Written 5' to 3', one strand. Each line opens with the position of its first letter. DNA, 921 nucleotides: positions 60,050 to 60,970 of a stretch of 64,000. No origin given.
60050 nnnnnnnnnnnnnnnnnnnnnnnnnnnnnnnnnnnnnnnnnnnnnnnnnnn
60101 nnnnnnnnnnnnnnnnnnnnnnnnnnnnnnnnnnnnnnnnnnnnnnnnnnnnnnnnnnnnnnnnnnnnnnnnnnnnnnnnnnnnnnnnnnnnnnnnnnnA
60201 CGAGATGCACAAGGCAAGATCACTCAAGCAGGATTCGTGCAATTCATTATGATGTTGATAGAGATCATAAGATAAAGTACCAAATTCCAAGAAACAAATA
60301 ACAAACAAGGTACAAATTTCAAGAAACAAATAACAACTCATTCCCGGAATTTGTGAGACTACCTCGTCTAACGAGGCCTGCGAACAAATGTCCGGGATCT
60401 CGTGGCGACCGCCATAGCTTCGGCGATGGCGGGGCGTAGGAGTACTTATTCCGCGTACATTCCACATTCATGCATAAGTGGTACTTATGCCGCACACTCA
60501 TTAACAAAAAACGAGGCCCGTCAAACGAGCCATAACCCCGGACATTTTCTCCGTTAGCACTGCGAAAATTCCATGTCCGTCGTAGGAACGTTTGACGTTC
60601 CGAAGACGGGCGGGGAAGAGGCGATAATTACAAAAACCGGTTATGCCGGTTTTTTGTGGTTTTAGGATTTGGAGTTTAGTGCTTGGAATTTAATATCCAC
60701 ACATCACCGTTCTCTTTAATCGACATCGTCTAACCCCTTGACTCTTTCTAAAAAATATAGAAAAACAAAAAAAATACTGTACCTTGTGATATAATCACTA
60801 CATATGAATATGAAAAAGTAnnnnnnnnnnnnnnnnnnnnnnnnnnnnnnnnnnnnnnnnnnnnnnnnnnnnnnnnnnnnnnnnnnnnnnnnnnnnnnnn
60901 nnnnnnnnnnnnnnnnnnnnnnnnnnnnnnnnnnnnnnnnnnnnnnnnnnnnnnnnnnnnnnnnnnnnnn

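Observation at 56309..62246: FtsEX followed by a beta-helix surface protein and a coiled-coil plus lytic-transglycosylase protein (PcsB/EnvC-style partner with a different catalytic domain)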

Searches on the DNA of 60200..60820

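Call 38: search_rna_families(source=window, start=60200, end=60820, threshold=evalue, max_evalue=10, show_alignments=2)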
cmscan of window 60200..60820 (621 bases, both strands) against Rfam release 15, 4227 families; matches with E-value up to 10: 6.
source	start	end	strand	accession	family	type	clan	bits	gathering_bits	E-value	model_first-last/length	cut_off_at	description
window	60593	60658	+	RF00370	sroD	Gene; sRNA;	-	20.1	50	0.21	1-86/86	no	sroD RNA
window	60552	60618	+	RF02814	Sso133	Gene; sRNA;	-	18.7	44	0.55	1-73/73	no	Sulfolobus sRNA133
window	60633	60680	-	RF02844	RefA9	Gene; antisense;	-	18.4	49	3.7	1-64/64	no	Enterococcus sRNA A9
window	60693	60721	+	RF01351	CRISPR-DR42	Gene; CRISPR;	-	18.4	40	7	1-29/29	no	CRISPR RNA direct repeat element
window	60570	60655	+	RF02144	rsmX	Gene;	CL00106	18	56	0.54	1-114/114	no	rsmX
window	60731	60776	-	RF00743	mir-308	Gene; miRNA;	-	14.3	60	6.9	10-54/63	no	mir-308 microRNA precursor family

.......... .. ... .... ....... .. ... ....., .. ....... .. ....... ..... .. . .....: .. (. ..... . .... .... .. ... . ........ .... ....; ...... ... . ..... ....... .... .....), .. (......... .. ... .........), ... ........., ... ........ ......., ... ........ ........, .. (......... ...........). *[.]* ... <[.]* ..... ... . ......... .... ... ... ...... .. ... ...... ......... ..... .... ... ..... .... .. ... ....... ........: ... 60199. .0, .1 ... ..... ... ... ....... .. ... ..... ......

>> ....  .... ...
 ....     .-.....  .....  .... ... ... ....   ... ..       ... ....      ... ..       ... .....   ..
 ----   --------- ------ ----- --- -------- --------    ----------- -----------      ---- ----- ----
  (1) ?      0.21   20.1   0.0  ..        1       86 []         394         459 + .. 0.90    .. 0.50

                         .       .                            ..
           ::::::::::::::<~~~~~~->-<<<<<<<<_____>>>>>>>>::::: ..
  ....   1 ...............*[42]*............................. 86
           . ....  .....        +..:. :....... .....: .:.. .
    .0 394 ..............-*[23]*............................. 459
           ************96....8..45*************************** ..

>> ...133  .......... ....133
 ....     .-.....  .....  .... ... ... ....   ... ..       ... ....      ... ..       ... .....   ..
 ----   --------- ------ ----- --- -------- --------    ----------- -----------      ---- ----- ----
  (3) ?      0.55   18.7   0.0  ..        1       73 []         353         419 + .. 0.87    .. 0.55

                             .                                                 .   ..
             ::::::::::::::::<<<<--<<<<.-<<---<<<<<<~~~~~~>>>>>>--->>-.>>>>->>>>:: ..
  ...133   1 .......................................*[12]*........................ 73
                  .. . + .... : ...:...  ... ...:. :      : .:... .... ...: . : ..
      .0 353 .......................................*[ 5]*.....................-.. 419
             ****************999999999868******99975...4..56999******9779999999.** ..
